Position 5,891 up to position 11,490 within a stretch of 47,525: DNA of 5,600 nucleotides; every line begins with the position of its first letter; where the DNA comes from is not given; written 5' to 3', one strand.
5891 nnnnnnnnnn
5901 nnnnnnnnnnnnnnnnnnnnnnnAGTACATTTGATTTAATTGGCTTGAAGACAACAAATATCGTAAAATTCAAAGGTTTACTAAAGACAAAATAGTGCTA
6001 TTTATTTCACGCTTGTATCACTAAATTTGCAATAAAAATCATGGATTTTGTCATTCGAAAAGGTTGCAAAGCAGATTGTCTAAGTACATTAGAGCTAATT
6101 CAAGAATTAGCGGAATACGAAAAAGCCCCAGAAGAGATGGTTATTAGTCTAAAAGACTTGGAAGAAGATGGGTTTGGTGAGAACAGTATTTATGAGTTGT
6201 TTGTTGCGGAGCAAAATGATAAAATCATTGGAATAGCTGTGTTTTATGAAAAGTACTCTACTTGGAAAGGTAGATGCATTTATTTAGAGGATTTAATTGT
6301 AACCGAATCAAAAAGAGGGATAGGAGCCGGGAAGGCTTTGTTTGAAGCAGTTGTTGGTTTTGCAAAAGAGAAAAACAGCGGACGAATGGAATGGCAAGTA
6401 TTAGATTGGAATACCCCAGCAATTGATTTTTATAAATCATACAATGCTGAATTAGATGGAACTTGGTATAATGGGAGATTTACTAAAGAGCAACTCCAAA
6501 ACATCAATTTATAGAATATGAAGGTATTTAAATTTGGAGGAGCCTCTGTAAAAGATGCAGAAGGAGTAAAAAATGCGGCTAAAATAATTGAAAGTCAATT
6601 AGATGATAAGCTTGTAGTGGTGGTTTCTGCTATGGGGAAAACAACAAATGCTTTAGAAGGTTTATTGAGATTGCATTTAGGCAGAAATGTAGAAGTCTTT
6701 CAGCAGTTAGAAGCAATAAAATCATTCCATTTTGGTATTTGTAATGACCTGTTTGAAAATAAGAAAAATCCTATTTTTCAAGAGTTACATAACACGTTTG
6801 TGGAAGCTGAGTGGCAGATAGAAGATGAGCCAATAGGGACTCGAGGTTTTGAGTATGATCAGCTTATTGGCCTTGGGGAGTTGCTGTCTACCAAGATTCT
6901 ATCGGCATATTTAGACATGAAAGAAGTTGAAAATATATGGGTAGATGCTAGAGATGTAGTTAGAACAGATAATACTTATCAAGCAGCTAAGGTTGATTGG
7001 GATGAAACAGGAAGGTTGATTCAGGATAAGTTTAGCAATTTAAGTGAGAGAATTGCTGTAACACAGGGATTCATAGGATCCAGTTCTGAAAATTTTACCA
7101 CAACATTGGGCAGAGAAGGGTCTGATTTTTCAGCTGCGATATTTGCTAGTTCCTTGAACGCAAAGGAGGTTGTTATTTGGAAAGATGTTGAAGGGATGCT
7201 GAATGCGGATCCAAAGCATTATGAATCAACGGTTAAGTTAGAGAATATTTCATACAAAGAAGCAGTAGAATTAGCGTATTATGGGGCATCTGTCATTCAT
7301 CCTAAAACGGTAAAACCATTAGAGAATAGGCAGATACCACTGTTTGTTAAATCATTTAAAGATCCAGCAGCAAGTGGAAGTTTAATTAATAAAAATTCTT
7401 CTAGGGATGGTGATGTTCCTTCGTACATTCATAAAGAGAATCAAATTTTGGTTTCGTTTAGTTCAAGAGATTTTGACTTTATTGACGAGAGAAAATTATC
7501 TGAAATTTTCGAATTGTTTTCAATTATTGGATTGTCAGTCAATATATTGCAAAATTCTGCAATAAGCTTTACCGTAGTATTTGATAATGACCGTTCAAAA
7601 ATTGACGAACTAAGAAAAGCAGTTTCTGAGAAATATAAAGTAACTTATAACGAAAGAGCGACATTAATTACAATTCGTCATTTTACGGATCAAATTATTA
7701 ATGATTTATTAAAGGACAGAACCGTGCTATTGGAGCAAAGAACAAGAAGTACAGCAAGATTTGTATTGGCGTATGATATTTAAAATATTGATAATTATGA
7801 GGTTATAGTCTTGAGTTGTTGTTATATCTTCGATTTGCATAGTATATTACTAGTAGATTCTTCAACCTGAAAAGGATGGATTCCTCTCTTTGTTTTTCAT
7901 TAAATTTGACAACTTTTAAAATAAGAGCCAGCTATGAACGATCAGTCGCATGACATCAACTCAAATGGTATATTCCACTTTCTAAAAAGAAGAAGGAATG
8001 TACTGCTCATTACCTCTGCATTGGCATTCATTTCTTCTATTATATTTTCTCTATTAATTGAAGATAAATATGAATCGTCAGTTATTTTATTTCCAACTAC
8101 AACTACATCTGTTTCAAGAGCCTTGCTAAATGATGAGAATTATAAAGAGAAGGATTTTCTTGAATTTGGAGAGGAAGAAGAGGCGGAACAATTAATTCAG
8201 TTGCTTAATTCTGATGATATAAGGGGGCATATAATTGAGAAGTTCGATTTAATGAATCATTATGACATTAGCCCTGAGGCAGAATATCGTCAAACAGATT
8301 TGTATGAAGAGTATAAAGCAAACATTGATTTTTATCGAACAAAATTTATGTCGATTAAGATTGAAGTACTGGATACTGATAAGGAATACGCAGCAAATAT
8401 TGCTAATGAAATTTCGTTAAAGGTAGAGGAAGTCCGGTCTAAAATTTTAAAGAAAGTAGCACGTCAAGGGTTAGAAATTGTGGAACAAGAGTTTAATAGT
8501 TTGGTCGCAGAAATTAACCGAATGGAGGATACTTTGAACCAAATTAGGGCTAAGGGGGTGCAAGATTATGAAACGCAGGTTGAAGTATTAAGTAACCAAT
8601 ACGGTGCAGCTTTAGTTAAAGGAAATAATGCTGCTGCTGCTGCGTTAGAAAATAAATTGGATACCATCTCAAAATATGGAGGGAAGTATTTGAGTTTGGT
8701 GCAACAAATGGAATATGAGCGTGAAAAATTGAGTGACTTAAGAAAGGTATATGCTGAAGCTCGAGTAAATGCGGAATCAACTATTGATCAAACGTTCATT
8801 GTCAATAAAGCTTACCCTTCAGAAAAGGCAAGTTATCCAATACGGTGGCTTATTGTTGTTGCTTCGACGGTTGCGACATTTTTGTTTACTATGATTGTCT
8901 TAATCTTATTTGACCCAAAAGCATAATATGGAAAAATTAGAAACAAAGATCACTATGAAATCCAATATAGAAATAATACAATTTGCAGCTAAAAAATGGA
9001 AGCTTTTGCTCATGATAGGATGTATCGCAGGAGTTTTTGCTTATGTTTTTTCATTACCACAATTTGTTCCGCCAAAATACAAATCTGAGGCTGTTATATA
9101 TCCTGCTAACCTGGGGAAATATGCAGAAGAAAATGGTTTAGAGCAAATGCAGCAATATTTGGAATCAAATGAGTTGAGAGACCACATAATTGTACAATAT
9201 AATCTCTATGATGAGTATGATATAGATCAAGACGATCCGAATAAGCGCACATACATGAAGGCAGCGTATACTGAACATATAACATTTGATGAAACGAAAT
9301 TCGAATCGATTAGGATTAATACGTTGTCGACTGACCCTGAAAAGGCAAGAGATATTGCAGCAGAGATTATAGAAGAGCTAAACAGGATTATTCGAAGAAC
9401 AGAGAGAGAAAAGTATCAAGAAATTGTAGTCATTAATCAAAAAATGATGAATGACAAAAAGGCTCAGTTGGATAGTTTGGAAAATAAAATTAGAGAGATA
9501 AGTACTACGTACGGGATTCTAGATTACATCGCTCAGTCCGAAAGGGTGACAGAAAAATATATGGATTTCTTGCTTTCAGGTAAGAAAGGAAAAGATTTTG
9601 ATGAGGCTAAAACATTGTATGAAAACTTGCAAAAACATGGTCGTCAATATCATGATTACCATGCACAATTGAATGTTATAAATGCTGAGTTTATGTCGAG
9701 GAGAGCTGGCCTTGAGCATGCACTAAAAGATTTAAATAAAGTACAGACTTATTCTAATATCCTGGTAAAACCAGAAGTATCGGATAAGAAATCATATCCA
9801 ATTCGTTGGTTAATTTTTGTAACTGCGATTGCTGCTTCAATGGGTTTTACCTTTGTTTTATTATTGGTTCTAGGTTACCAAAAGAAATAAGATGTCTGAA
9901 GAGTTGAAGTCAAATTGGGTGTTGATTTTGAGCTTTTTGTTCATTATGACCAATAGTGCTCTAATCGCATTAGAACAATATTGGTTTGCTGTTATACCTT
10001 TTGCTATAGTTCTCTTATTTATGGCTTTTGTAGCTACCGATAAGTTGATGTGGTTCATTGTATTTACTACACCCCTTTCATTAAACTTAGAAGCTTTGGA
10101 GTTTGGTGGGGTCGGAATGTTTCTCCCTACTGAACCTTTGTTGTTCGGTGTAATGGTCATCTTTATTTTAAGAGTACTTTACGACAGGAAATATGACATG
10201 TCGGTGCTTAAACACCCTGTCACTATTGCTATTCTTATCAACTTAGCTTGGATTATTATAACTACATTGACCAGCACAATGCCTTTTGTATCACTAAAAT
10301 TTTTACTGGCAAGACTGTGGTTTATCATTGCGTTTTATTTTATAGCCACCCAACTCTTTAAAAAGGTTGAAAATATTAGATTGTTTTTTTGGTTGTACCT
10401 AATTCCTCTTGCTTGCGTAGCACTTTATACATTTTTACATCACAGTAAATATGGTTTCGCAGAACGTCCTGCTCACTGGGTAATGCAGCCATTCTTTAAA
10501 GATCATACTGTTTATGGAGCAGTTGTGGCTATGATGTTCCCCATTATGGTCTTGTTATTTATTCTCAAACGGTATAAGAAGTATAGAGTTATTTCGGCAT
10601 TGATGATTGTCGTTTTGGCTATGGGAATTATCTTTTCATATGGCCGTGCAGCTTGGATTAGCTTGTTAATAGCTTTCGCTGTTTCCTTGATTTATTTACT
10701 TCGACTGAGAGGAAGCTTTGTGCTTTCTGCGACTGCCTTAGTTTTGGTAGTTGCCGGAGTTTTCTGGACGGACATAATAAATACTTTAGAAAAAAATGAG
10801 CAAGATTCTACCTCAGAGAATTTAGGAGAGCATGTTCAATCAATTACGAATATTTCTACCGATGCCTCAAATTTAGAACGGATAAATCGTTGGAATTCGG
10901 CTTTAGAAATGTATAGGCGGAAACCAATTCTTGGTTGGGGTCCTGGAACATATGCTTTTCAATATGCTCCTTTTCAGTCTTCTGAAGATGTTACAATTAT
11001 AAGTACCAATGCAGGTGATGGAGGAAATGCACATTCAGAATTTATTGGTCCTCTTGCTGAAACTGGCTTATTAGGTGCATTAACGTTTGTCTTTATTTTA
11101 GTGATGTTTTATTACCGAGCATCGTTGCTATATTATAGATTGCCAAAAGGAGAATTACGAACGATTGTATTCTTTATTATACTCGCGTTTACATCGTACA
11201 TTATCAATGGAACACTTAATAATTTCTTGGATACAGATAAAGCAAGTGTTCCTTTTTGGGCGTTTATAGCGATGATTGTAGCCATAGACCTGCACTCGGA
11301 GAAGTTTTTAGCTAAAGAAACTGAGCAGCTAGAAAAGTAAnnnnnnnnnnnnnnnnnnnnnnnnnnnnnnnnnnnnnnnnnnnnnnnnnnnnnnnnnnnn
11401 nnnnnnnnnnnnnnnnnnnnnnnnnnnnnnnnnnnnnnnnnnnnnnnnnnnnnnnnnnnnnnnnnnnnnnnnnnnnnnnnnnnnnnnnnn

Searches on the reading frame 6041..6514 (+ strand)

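Call 25: search_protein_families(library=pfam, proteins=[window:6041-6514:+], max_evalue=0.0001)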
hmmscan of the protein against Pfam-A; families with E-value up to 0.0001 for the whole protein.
window:6041-6514:+ (157 aa): 3 families
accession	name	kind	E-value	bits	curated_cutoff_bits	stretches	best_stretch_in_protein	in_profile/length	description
PF00583.31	Acetyltransf_1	-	8.9e-17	61.9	20.7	1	30-132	17-113/116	Acetyltransferase (GNAT) family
PF13508.13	Acetyltransf_7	-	1.2e-10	42.1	27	1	52-134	4-80/84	Acetyltransferase (GNAT) domain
PF13673.13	Acetyltransf_10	-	1.5e-07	31.8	23.6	1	47-133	27-104/128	Acetyltransferase (GNAT) domain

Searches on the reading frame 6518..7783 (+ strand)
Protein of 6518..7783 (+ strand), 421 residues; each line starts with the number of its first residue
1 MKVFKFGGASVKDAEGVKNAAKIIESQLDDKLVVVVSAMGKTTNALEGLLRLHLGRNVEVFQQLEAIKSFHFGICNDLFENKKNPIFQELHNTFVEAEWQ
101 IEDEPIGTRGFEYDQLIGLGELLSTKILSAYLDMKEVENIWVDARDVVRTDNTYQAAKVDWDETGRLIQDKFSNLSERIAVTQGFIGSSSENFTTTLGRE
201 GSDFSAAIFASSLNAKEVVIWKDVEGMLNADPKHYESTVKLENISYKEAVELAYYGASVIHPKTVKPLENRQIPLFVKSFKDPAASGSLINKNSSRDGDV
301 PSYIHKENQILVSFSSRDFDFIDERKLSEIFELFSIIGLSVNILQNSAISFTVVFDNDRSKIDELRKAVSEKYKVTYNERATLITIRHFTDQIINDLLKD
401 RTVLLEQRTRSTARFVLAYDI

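Call 25: search_protein_families(library=pfam, proteins=[window:6518-7783:+], max_evalue=0.0001)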
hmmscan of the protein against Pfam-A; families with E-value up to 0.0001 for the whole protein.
window:6518-7783:+ (421 aa): 1 family
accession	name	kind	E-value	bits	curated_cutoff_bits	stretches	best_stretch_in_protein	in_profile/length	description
PF00696.33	AA_kinase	-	5.8e-41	141.2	24.9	1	2-279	3-234/234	Amino acid kinase family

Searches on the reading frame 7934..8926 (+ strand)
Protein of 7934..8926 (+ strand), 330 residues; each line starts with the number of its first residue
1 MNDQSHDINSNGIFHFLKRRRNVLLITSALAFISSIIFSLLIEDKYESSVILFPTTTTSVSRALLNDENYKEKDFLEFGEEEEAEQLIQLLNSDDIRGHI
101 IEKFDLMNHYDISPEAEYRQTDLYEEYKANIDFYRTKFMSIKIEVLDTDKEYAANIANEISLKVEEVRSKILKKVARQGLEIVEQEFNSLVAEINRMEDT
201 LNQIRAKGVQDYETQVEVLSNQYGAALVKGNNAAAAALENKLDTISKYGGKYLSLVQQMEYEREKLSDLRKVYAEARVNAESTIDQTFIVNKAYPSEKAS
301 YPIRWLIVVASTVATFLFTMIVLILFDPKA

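Call 25: search_protein_families(library=pfam, proteins=[window:7934-8926:+], max_evalue=0.0001)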
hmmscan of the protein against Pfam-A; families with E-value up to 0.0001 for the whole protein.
window:7934-8926:+ (330 aa): 1 family
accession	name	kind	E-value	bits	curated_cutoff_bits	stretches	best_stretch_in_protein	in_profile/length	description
PF02706.20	Wzz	-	4.8e-05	24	25.5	1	13-103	8-90/91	Chain length determinant protein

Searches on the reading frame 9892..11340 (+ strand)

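Call 25: search_protein_families(library=pfam, proteins=[window:9892-11340:+], max_evalue=0.0001)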
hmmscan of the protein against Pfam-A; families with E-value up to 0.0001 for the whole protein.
window:9892-11340:+ (482 aa): 1 family
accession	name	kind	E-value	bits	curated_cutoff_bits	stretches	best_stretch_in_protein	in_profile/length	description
PF04932.20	Wzy_C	-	8.9e-22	77.9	31.7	1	238-400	2-149/149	O-Antigen ligase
